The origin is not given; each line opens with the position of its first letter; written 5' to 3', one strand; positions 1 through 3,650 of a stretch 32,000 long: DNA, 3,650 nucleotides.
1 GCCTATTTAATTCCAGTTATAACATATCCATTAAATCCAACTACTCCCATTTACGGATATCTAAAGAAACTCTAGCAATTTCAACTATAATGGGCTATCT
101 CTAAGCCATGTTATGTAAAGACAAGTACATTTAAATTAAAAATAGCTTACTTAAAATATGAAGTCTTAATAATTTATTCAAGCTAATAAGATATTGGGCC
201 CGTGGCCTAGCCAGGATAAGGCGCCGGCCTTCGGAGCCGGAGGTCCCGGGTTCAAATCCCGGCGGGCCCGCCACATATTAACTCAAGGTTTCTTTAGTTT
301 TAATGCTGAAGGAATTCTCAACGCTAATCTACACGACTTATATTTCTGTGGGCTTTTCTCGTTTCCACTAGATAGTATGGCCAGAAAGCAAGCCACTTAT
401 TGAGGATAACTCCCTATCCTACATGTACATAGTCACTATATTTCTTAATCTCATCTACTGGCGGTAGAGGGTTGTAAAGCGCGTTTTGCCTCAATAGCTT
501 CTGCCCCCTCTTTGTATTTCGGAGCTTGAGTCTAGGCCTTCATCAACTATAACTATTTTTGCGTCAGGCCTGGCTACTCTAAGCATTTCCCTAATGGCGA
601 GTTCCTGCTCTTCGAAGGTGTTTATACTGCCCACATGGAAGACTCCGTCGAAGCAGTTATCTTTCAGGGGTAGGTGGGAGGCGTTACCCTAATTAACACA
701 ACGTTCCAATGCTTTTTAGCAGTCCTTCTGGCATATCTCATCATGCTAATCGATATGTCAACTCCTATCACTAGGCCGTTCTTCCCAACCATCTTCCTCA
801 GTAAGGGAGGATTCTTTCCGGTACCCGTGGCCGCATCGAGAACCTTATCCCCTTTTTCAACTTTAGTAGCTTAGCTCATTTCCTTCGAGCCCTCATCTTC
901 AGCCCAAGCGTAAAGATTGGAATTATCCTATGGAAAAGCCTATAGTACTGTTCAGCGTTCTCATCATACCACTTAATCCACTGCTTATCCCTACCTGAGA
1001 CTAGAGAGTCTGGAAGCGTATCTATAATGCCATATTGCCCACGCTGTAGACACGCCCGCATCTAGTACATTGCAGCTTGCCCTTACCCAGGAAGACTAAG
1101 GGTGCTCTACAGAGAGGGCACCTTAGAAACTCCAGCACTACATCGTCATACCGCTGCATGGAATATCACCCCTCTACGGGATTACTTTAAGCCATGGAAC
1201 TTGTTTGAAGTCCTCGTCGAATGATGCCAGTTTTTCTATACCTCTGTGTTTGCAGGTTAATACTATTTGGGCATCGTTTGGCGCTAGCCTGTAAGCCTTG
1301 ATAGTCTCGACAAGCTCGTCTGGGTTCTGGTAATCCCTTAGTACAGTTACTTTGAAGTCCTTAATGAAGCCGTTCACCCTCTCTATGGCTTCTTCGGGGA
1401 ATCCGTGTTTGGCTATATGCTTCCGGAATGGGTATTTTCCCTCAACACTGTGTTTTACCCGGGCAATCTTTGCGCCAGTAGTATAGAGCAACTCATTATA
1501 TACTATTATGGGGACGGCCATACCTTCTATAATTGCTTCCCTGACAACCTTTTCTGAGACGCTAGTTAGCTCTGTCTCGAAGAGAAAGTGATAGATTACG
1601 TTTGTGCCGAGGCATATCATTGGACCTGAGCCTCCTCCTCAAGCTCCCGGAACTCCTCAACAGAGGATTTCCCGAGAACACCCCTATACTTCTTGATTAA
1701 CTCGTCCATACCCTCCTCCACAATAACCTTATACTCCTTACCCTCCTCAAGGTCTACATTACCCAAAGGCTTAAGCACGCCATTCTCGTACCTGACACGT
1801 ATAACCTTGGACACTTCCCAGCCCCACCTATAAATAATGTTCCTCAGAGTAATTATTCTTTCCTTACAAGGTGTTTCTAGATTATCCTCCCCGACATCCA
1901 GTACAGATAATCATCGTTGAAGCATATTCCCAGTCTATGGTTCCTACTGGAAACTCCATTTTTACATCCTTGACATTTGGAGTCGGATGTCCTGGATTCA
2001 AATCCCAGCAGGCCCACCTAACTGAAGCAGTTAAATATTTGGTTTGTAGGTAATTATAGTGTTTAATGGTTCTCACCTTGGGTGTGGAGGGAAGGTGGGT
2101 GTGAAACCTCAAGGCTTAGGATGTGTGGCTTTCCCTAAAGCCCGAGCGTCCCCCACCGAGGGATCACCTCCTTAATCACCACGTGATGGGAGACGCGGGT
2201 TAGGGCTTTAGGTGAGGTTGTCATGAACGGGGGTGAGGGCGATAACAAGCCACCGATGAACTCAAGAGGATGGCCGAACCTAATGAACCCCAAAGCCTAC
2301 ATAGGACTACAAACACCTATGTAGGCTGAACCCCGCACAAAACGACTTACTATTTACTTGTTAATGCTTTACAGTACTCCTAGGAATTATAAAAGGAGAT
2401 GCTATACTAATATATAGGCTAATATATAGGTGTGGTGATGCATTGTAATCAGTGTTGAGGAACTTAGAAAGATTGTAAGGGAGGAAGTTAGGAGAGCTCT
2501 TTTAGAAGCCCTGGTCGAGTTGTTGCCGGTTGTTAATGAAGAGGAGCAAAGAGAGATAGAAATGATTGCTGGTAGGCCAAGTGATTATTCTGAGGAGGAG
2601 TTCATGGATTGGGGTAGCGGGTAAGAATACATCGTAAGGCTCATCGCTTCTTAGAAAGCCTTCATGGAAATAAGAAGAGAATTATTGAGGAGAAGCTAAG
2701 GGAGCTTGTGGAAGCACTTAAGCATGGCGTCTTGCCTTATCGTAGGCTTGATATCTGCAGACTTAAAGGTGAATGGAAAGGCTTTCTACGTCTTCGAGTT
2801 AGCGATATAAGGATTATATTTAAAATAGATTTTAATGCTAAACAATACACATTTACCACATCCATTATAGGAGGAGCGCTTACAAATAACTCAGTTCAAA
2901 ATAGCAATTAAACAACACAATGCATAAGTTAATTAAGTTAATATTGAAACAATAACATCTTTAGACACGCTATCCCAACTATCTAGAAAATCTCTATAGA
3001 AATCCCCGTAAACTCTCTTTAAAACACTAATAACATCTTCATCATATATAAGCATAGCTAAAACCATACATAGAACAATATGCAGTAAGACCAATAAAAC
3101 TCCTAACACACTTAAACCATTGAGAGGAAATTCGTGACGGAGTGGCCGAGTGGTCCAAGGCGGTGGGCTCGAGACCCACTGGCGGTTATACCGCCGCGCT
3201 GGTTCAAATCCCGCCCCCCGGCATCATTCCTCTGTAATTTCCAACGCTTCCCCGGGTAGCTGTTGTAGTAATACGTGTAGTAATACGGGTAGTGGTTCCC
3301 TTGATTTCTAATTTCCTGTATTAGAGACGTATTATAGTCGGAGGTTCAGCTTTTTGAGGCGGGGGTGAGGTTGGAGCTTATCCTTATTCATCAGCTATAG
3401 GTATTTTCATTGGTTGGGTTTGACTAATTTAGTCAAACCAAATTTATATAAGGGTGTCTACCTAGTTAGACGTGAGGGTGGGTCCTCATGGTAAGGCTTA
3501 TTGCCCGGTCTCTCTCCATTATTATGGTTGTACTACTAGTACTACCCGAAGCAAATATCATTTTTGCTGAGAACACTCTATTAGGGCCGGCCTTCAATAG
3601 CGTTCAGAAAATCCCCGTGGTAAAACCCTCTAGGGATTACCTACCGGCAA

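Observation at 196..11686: Intact tRNA-Arg followed by three decaying direct copies of its 3' half, consistent with stacked integration scars, and no integrase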

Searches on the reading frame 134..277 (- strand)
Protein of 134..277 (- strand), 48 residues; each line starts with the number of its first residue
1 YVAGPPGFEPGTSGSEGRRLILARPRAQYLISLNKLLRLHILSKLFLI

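Call 30: search_protein_families(library=pfam, alignment_id=A3, max_evalue=1)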
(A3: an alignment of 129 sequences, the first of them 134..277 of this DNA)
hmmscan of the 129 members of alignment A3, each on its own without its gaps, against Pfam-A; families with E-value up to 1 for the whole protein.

A. member 1, window:134-277:- (48 aa): 0 families

B. families by the number of members that match (of 129 scanned): 55 families (the first 25 are shown)
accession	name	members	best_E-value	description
PF01850.27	PIN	5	9.5e-17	PIN domain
PF01954.22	AF2212-like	3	1.1e-22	AF2212-like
PF08241.18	Methyltransf_11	2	7e-09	Methyltransferase domain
PF13847.12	Methyltransf_31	2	8.7e-08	Methyltransferase domain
PF13649.12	Methyltransf_25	2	1.6e-07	Methyltransferase domain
PF01209.24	Ubie_methyltran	2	7.4e-06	ubiE/COQ5 methyltransferase family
PF03683.19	UPF0175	1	1.4e-23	Uncharacterised protein family (UPF0175)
PF11848.13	DUF3368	1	2.5e-13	Domain of unknown function (DUF3368)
PF03966.22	Trm112p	1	1.3e-09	Trm112p-like protein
PF18929.5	DUF5678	1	1.9e-08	Family of unknown function (DUF5678)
PF02697.20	VAPB_antitox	1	6.1e-07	Putative antitoxin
PF01135.25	PCMT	1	7.9e-07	Protein-L-isoaspartate(D-aspartate) O-methyltransferase (PCMT)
PF13650.11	Asp_protease_2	1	1.9e-05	Aspartyl protease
PF13975.11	gag-asp_proteas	1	4.2e-05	gag-polyprotein putative aspartyl protease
PF05016.21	ParE_toxin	1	6.1e-05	ParE toxin of type II toxin-antitoxin system, parDE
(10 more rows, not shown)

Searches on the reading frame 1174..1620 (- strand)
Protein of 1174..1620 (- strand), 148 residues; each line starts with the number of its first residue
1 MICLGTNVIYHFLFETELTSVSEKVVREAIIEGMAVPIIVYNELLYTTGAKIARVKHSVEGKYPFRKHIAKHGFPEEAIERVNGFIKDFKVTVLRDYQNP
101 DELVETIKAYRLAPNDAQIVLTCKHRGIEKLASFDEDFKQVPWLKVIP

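Call 9: search_protein_families(library=pfam, proteins=[window:1174-1620:-], max_evalue=0.01)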
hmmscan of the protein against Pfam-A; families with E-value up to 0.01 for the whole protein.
window:1174-1620:- (148 aa): 1 family
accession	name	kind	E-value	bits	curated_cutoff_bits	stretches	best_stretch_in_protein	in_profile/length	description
PF01850.27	PIN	-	1.7e-13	51.7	23.6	1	2-143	1-119/120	PIN domain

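Call 12: find_encoding_contigs(protein=window:1174-1620:-, flank=10000, max_places=6)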
Protein window:1174-1620:- (148 aa): 2 contigs read that carry it; 2 places shown.
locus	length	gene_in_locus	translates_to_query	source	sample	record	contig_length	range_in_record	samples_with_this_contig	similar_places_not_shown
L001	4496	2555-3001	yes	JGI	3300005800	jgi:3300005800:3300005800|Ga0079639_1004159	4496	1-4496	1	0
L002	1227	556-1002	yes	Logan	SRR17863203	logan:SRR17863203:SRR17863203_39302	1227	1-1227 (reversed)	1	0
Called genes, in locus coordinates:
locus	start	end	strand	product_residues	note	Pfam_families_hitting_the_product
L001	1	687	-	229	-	?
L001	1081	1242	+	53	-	-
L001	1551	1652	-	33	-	-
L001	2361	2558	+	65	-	PF01954:AF2212-like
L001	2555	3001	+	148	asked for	PF01850:PIN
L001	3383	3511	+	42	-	-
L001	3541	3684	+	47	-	-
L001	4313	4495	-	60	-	?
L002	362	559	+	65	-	PF01954:AF2212-like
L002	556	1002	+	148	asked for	PF01850:PIN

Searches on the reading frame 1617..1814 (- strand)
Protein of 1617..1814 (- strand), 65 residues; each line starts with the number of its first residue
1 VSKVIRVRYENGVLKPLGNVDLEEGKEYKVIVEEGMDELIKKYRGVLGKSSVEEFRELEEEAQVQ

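Call 9: search_protein_families(library=pfam, proteins=[window:1617-1814:-], max_evalue=0.01)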
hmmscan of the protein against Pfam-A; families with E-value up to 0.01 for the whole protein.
window:1617-1814:- (65 aa): 1 family
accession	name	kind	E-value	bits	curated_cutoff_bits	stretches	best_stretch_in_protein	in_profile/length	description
PF01954.22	AF2212-like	-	1e-21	77.5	21.6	1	1-60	1-59/59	AF2212-like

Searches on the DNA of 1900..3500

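Call 56: search_rna_families(source=window, start=1900, end=3500, threshold=evalue, max_evalue=5)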
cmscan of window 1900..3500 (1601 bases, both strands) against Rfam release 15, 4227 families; matches with E-value up to 5: 3.
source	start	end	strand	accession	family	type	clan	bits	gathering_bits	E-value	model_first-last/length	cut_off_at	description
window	3136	3222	+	RF01852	tRNA-Sec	Gene; tRNA;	CL00001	36.5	47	3.6e-05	1-91/91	no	Selenocysteine transfer RNA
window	1988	2133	+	RF02043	HOTTIP_4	Gene; lncRNA;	-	19.4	45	1.7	1-166/166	no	HOXA transcript at the distal tip, conserved region 4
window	2114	2165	+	RF01142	sR19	Gene; snRNA; snoRNA; CD-box;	-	17.1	45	0.29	1-63/63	no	Small nucleolar RNA sR19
